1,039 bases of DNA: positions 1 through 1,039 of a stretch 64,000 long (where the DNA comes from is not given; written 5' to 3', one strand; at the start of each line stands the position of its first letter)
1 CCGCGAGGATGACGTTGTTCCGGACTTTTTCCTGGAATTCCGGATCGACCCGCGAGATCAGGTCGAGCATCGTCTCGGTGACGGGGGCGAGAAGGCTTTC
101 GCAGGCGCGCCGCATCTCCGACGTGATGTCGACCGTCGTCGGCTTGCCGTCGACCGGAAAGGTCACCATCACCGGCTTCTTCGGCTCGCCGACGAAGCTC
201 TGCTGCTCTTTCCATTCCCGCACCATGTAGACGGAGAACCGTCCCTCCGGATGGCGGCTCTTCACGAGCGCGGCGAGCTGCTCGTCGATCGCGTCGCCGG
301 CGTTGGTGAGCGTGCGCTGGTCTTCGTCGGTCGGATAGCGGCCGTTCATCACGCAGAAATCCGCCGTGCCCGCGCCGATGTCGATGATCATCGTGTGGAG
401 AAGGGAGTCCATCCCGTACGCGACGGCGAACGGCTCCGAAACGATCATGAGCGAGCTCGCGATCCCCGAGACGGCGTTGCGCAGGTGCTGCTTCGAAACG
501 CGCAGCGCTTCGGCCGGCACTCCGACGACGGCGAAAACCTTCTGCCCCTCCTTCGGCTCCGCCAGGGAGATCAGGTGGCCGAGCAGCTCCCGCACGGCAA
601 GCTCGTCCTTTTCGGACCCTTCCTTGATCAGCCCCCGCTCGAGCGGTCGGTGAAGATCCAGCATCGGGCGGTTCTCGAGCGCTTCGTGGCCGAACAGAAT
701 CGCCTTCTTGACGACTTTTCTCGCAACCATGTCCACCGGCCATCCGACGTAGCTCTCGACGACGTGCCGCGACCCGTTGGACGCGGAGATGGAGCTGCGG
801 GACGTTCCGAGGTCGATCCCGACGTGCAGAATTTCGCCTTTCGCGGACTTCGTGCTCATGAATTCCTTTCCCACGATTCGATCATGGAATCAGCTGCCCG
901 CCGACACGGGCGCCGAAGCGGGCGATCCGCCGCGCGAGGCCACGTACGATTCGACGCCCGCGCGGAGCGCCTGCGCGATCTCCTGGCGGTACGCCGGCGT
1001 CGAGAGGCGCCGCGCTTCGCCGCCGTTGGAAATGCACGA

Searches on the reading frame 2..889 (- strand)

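Call 39: search_protein_families(library=pfam, proteins=[window:2-889:-], max_evalue=0.00001)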
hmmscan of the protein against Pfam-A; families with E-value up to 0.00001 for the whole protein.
window:2-889:- (296 aa): 1 family
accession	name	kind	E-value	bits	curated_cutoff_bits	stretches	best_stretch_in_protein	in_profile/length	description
PF06723.19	MreB_Mbl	-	2.2e-13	50.2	27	1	22-294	3-277/327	MreB/Mbl protein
